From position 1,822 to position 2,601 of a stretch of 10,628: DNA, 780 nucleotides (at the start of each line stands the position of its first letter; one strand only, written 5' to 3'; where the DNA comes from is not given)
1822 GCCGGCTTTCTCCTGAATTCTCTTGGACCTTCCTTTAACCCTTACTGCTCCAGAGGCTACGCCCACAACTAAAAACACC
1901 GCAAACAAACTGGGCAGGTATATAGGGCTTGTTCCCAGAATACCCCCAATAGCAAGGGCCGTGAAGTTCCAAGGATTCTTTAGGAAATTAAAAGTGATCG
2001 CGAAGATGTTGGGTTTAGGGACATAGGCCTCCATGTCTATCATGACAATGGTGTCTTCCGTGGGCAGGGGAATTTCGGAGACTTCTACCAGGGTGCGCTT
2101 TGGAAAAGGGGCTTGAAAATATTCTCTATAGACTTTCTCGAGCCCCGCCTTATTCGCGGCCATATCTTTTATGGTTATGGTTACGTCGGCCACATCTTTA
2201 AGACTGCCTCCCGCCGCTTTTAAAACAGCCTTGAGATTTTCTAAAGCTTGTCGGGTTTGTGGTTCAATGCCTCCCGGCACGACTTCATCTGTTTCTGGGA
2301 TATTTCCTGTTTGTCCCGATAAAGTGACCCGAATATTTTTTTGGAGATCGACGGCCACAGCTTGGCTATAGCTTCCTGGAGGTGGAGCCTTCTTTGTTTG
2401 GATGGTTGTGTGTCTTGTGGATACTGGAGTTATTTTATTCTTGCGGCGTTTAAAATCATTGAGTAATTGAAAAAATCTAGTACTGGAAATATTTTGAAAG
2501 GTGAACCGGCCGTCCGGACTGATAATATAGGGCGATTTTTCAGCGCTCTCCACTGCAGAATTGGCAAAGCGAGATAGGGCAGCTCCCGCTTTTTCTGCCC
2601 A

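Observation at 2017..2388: RidA/YjgF enamine-deaminase domain embedded in the exported part of a giant membrane protein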

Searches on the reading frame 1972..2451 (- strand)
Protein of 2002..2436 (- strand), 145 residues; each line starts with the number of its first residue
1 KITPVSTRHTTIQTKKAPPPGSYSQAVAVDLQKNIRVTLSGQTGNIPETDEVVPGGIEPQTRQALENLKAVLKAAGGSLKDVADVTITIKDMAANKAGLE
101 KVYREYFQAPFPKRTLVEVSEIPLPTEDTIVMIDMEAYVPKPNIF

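Call 3: search_protein_families(library=pfam, proteins=[window:2017-2388:-], max_evalue=1)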
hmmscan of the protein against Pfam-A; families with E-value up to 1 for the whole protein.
window:2017-2388:- (124 aa): 3 families
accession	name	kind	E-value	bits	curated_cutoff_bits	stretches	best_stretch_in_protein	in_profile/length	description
PF01042.26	Ribonuc_L-PSP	-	8.1e-23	81.2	27.3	1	3-109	7-109/121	Endoribonuclease L-PSP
PF07464.16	ApoLp-III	-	0.17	12.4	36.3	1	13-76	5-63/146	Apolipophorin-III precursor (apoLp-III)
PF22662.2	Csa3_N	-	0.18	12.3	27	1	36-77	32-71/120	Csa3 CRISPR-associated Rossmann-like domain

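Call 4: search_protein_families(library=ncbifam, proteins=[window:2017-2388:-], max_evalue=1)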
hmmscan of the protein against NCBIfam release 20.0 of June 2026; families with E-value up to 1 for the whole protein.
window:2017-2388:- (124 aa): 4 families
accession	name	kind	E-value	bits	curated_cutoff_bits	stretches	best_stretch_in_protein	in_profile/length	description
TIGR00004.1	TIGR00004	subfamily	1.2e-23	83.7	106.25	1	5-111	14-116/125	Rid family detoxifying hydrolase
NF008490.0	PRK11401.1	equivalog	2.2e-13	50.2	222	1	6-109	16-116/129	enamine/imine deaminase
TIGR03610.1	RutC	equivalog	3.8e-11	43.2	169.1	1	31-104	38-110/127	pyrimidine utilization protein C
TIGR01884.1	cas_HTH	subfamily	0.018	14.5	60.2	1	41-91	36-83/202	CRISPR-associated CARF protein Csa3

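Call 8: search_solved_structures(query=window:1987-2418:-, show_alignments=3, max_evalue=0.00001)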
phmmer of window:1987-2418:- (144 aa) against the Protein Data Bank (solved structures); distinct sequences matched with E-value up to 0.00001: 44.
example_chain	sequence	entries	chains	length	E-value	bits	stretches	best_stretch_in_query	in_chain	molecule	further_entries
1xrg_A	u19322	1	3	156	3.3e-22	82.7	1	5-119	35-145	Putative translation initiation inhibitor, yjgF family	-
2dyy_A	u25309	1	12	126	2.7e-21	79.7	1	6-132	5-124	UPF0076 protein PH0854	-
1x25_A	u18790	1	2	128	4.6e-20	75.7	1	4-119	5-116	Hypothetical UPF0076 protein ST0811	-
8qok_A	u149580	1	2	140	1.1e-17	68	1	5-120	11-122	2-iminobutanoate/2-iminopropanoate deaminase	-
1nq3_A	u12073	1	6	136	1.3e-17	67.9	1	5-119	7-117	14.3 kDa perchloric acid soluble protein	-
8qov_A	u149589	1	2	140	1.3e-17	67.9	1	5-118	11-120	2-iminobutanoate/2-iminopropanoate deaminase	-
8qop_A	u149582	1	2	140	1.9e-17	67.3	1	5-119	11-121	2-iminobutanoate/2-iminopropanoate deaminase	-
8q3h_A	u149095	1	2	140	1.9e-17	67.3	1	5-119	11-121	2-iminobutanoate/2-iminopropanoate deaminase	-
1qah_A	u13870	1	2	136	2.5e-17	66.9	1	5-122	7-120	PERCHLORIC ACID SOLUBLE PROTEIN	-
5hp7_A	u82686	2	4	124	2.7e-17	66.8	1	7-121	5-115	Reactive Intermediate Deaminase A, chloroplastic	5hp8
2cwj_A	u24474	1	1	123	3e-17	66.7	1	11-120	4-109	putative endonuclease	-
8qou_A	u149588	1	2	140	3.7e-17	66.3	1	5-119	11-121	2-iminobutanoate/2-iminopropanoate deaminase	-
2b33_A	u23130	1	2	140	4.4e-17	66.1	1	6-125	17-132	protein synthesis inhibitor, putative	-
8qoq_A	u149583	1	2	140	9.7e-17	65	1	5-118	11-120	2-iminobutanoate/2-iminopropanoate deaminase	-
8qos_A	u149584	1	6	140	1.3e-16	64.6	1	5-119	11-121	2-iminobutanoate/2-iminopropanoate deaminase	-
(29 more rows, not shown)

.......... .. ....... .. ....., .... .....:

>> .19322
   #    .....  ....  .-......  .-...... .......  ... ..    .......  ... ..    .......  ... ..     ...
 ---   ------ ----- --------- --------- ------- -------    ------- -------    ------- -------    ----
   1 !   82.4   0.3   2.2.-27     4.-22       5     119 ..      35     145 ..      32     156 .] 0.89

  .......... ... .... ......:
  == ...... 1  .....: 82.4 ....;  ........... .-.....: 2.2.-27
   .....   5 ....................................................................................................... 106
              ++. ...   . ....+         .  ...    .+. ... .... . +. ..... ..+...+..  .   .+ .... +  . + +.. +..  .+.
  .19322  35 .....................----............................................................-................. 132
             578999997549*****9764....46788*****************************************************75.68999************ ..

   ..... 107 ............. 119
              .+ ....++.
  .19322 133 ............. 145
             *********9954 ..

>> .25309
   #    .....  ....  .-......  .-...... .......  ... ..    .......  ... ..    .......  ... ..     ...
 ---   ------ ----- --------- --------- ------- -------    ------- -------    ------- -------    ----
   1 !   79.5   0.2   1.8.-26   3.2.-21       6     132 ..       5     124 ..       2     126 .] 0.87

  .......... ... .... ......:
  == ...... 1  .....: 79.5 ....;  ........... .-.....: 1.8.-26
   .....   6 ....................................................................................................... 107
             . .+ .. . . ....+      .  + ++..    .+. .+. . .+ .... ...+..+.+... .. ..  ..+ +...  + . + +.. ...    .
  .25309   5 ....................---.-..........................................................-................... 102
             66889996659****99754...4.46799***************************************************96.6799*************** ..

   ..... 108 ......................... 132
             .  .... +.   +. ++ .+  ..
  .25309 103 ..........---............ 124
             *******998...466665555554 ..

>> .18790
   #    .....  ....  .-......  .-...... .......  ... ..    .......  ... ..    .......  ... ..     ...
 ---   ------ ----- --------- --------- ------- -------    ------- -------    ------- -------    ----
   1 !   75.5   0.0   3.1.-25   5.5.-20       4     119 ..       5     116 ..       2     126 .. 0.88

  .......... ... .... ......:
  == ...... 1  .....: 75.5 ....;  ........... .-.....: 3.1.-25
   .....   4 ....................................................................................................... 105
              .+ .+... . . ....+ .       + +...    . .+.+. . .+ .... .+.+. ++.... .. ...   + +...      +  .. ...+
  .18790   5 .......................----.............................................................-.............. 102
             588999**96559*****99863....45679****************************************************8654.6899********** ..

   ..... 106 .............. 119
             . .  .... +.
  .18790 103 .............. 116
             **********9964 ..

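Call 26: find_homologous_proteins(query=window:2002-2436:-, max_evalue=1e-10)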
Query window:2002-2436:- (145 aa): 26 proteins with E <= 1e-10 among 50 candidates.
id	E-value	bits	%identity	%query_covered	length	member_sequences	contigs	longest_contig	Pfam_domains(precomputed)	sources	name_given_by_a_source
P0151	5.8e-44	168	58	94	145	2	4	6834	PF01042.27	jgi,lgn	-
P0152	3.2e-42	162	60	92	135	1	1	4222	PF01042.27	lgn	-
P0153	1.1e-40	157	57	90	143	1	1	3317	PF01042.27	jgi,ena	-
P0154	1.7e-40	157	56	92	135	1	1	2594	PF01042.27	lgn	-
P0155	2.3e-38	150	57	90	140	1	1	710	PF01042.27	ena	-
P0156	2.9e-38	149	59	92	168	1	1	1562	PF01042.27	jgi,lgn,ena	-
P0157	1.2e-36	144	56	92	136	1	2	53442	PF01042.27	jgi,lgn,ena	-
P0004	1.3e-36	144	57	92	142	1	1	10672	PF01042.27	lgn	-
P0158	2.6e-36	143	52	90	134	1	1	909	PF01042.27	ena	-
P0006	2.2e-34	137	61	70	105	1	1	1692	PF01042.27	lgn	-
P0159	5.6e-34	136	54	92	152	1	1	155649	PF01042.27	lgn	-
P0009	5.4e-30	123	51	90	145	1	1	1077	PF01042.27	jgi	jgi:2-iminobutanoate/2-iminopropanoate deaminase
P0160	8.3e-30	122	49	92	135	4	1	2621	PF01042.27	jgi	-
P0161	1.5e-29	121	45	97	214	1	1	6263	PF01042.27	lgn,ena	-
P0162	4.3e-20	91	42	90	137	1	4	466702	PF01042.27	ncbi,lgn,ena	ncbi:MAG: RidA family protein [Nanoarchaeota archaeon]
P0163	9.1e-18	83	48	88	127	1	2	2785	PF01042.27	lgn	-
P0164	2.0e-14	72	50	68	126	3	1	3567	PF01042.27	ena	-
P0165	3.1e-14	72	38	88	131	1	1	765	PF01042.27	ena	-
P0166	4.1e-14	71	42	82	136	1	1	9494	PF01042.27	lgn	-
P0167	7.8e-14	70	43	77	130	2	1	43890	PF01042.27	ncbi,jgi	-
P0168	1.0e-13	70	38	88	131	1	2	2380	PF01042.27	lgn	-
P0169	1.3e-13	70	42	74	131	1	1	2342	PF01042.27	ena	-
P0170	1.5e-13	70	44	89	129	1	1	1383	PF01042.27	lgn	-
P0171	1.7e-13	69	42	74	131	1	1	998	PF01042.27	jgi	jgi:enamine deaminase RidA (YjgF/YER057c/UK114 family)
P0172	6.9e-13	67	44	71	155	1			PF01042.27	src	-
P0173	3.5e-12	65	42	78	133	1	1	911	PF01042.27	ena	-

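Call 32: find_encoding_contigs(protein=P0161, flank=5000, max_places=3)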
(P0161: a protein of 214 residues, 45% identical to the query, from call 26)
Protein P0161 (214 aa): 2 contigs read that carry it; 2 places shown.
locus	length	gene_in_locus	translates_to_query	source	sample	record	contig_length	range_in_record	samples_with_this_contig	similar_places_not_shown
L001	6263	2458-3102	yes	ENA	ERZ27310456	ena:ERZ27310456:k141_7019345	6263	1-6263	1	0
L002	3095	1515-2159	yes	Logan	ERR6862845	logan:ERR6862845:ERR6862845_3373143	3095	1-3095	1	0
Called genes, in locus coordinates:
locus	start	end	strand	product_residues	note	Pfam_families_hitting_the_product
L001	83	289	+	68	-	-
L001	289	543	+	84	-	PF05016:ParE_toxin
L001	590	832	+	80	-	-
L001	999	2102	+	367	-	PF13505:OMP_b-brl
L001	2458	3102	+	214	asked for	PF01042:Ribonuc_L-PSP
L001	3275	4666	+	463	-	PF00656:Peptidase_C14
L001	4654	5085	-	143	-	PF00072:Response_reg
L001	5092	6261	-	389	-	?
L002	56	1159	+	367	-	PF13505:OMP_b-brl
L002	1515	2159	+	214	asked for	PF01042:Ribonuc_L-PSP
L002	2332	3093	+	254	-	?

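Call 33: find_encoding_contigs(protein=P0159, flank=5000, max_places=3)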
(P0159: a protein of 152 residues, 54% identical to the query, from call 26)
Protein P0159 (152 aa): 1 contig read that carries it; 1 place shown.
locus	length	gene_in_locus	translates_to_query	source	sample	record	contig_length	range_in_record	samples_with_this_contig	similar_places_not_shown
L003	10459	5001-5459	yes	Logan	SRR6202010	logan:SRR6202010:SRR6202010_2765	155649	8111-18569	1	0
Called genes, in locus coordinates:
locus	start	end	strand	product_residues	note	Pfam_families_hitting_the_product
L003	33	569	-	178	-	-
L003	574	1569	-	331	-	PF23435:DUF7121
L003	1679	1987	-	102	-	PF00428:Ribosomal_60s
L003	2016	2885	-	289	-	PF00466:Ribosomal_L10, PF17777:RL10P_insert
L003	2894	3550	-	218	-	PF00687:Ribosomal_L1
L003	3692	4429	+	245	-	-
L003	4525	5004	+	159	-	-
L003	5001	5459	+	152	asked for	PF01042:Ribonuc_L-PSP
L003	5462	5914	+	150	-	PF01230:HIT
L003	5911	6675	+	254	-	PF00149:Metallophos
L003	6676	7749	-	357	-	PF01467:CTP_transf_like, PF13419:HAD_2 (faint), PF08645:PNK3P, PF13242:Hydrolase_like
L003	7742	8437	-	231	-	PF00702:Hydrolase, PF13419:HAD_2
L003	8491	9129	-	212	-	PF01168:Ala_racemase_N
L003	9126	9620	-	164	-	-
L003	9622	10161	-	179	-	-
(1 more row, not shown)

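Call 34: find_encoding_contigs(protein=P0157, flank=5000, max_places=3)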
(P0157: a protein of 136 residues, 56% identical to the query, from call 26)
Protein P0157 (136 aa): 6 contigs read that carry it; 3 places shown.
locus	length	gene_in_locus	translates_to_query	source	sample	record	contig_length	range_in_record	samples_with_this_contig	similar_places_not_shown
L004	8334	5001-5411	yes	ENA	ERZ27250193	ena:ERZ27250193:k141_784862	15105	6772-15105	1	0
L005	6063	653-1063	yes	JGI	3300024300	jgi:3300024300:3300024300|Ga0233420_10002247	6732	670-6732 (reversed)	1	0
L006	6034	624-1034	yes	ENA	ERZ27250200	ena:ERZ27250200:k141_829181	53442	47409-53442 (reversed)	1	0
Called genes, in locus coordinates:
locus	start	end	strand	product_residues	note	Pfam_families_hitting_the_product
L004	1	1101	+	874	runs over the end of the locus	PF01326:PPDK_N, PF00391:PEP-utilizers, PF02896:PEP-utilizers_C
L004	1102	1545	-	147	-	PF00293:NUDIX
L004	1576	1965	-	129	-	-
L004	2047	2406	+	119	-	-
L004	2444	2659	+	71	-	PF04014:MazE_antitoxin (weak)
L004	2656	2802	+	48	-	-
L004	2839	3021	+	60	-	-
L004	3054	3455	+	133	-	-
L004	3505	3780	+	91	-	-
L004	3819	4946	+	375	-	PF00155:Aminotran_1_2, PF00266:Aminotran_5, PF01212:Beta_elim_lyase (weak)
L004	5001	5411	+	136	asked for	PF01042:Ribonuc_L-PSP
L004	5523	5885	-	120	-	-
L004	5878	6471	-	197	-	-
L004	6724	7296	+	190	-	PF01300:Sua5_yciO_yrdC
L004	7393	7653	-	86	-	-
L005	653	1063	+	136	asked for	PF01042:Ribonuc_L-PSP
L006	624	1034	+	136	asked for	PF01042:Ribonuc_L-PSP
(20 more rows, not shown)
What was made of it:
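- Closest known: Uncharacterised 'GQTGN' clade of small RidA-like proteins from metagenomes. Different: One is on an archaeal-type contig, one is annotated as Nanoarchaeota, and one lies next to a PLP aminotransferase (calls 26, 33, 34).
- Canonical context in the clade: P0157 sits next to a class-V PLP aminotransferase (call 34).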

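Call 42: predict_structure(alignment_id=A2)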
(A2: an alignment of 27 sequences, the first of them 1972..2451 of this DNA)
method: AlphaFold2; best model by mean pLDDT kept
length: 160 residues; sequences in the alignment: 27
mean_pLDDT: 88.3   pTM: 0.81
mean pLDDT of the five models: 88.3, 87.9, 87.0, 87.0, 86.9
residues with pLDDT >= 90: 120; 70-90: 14; 50-70: 13; < 50: 13
segments of 3 or more residues with pLDDT < 50: 7-9, 150-156, 158-160
pLDDT, mean of each block of 10 residues (from residue 1): 54 86 93 93 97 95 98 98 97 98 98 97 89 94 81 46
secondary structure, 60 per line:
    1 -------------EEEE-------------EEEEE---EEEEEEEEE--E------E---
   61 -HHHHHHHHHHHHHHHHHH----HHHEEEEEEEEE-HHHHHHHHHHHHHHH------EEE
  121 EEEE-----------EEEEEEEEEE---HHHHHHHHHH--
elements in order: E14-17 E31-35 E39-47 H62-79 E87-95 H97-111 E118-124 E136-145 H149-158
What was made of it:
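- On Rid / YjgF-YER057c-UK114 superfamily (Pfam PF01042): AF2 model with pLDDT 88.3 (call 42).
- Checked: An AlphaFold2 model of residues 381-540 has pLDDT 88.3 and pTM 0.81 (call 42).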

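Call 46: fold_search(model_id=the predicted structure, library=pdb)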
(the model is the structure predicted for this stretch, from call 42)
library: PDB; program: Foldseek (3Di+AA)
matches with E <= 10: 599; with E <= 0.001: 174
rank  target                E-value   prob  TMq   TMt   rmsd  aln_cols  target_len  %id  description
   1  8qov_A                3.7e-15  1.00  0.75  0.87   1.7       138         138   37  Capra hircus reactive intermediate deaminase A mutant - I126Y (released 2024-06-26)
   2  8qov_B                5.3e-15  1.00  0.76  0.90   1.7       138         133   37  Capra hircus reactive intermediate deaminase A mutant - I126Y (released 2024-06-26)
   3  1oni_B                5.7e-15  1.00  0.76  0.90   1.7       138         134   33  Crystal structure of a human p14.5, a translational inhibitor reveals different mode of ligand binding near the invari (released 2003-04-08)
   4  8qop_B                6.0e-15  1.00  0.75  0.88   1.7       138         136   37  Capra hircus reactive intermediate deaminase A - K78A (released 2024-06-26)
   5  1x25_B                6.8e-15  1.00  0.72  0.89   1.7       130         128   41  Crystal Structure of a Member of YjgF Family from Sulfolobus Tokodaii (ST0811) (released 2006-02-07)
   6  8qom_B                7.7e-15  1.00  0.75  0.89   1.8       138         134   36  Capra hircus reactive intermediate deaminase A mutant - R107W (released 2024-06-26)
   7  1xrg_C                8.2e-15  1.00  0.73  0.85   1.0       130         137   44  Conserved hypothetical protein from Clostridium thermocellum Cth-2968 (released 2004-12-14)
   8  1nq3_A                8.2e-15  1.00  0.76  0.90   1.7       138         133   37  Crystal structure of the mammalian tumor associated antigen UK114 (released 2003-08-26)
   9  6l8p_A                8.7e-15  1.00  0.73  0.94   1.5       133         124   38  Crystal structure of RidA from Antarctic bacterium Psychrobacter sp. PAMC 21119 (released 2019-12-18)
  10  1x25_A                1.2e-14  1.00  0.72  0.91   1.6       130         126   41  Crystal Structure of a Member of YjgF Family from Sulfolobus Tokodaii (ST0811) (released 2006-02-07)
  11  1xrg_A                1.4e-14  1.00  0.73  0.93   1.5       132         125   43  Conserved hypothetical protein from Clostridium thermocellum Cth-2968 (released 2004-12-14)
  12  1xrg_B                1.5e-14  1.00  0.73  0.84   1.1       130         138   44  Conserved hypothetical protein from Clostridium thermocellum Cth-2968 (released 2004-12-14)
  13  1nq3_C                1.6e-14  1.00  0.76  0.91   1.7       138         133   37  Crystal structure of the mammalian tumor associated antigen UK114 (released 2003-08-26)
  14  8q3h_A                2.3e-14  1.00  0.76  0.89   1.7       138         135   37  Capra hircus reactive intermediate deaminase A mutant - A108D (released 2024-06-26)
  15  1nq3_D                2.8e-14  1.00  0.76  0.91   1.7       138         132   37  Crystal structure of the mammalian tumor associated antigen UK114 (released 2003-08-26)
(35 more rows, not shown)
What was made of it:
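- On Rid / YjgF-YER057c-UK114 superfamily (Pfam PF01042): Foldseek to RidA structures gives TM 0.85-0.94 and rmsd 1.0-1.8 Å (call 46).
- Closest known: Archetypal stand-alone RidA proteins. Same: Same fold (TM 0.85-0.94, rmsd 1.0-1.8 Å; call 46) and 36-44% identity.
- Checked: Foldseek places it on RidA structures with TM 0.85-0.94 (normalised to the target) and rmsd 1.0-1.8 Å (call 46).
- Domain identity and fold: calls 3, 4, 8, 42, 46.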

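Call 80: search_protein_families(library=ncbifam, proteins=[P0152, P0158, P0157, P0161, P0162, P0163], max_evalue=0.00001)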
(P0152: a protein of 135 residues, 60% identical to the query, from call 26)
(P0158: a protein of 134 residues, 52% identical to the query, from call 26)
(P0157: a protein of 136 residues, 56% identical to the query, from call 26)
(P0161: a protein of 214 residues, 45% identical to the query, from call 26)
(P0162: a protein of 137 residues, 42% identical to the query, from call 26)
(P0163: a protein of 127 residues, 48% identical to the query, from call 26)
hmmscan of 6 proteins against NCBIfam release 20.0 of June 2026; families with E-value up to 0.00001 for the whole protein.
P0152 (135 aa): 3 families
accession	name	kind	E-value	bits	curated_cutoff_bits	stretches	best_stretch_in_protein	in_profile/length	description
TIGR00004.1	TIGR00004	subfamily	1.4e-30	106.1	106.25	1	4-132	2-124/125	Rid family detoxifying hydrolase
NF008490.0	PRK11401.1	equivalog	1.8e-21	76.4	222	1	5-131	4-125/129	enamine/imine deaminase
TIGR03610.1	RutC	equivalog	2.2e-14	53.6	169.1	1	29-133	26-126/127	pyrimidine utilization protein C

P0158 (134 aa): 3 families
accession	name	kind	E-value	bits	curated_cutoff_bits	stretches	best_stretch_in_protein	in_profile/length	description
TIGR00004.1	TIGR00004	subfamily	5e-27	94.6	106.25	1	2-130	2-124/125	Rid family detoxifying hydrolase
NF008490.0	PRK11401.1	equivalog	1e-13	51.3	222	1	5-129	6-125/129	enamine/imine deaminase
TIGR03610.1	RutC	equivalog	6.1e-13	49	169.1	1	26-131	25-126/127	pyrimidine utilization protein C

P0157 (136 aa): 3 families
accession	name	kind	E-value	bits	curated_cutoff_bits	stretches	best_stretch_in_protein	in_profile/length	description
TIGR00004.1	TIGR00004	subfamily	7.8e-21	74.6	106.25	1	4-132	2-123/125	Rid family detoxifying hydrolase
NF008490.0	PRK11401.1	equivalog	4.6e-12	46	222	1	4-130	3-123/129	enamine/imine deaminase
TIGR03610.1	RutC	equivalog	4.5e-09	36.5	169.1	1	26-134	23-126/127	pyrimidine utilization protein C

P0161 (214 aa): 3 families
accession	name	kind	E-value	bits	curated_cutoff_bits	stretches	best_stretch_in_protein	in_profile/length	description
TIGR00004.1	TIGR00004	subfamily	1.5e-23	83.3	106.25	1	80-210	3-124/125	Rid family detoxifying hydrolase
NF008490.0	PRK11401.1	equivalog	2.1e-16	60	222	1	81-210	5-126/129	enamine/imine deaminase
TIGR03610.1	RutC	equivalog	8e-06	26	169.1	0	121-211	41-126/127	pyrimidine utilization protein C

P0162 (137 aa): 3 families
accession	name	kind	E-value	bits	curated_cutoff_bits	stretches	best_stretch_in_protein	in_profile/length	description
TIGR00004.1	TIGR00004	subfamily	1.7e-25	89.6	106.25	1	6-133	3-123/125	Rid family detoxifying hydrolase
NF008490.0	PRK11401.1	equivalog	3.3e-16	59.3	222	1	7-133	5-125/129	enamine/imine deaminase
TIGR03610.1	RutC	equivalog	2.2e-07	31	169.1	1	31-135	27-126/127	pyrimidine utilization protein C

P0163 (127 aa): 3 families
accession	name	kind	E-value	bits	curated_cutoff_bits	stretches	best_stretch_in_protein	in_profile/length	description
TIGR00004.1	TIGR00004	subfamily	2.7e-43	147.1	106.25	1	3-124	2-124/125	Rid family detoxifying hydrolase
NF008490.0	PRK11401.1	equivalog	3.6e-27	94.8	222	1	1-125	1-127/129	enamine/imine deaminase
TIGR03610.1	RutC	equivalog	1.2e-24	86.8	169.1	1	4-124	5-125/127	pyrimidine utilization protein C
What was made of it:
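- On RidA subfamily (archetypal enamine/imine deaminase, TIGR00004): The whole closest clade is also at or below the cut-off (74.6-106.1), whereas canonical P0163 scores 147 (call 80).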
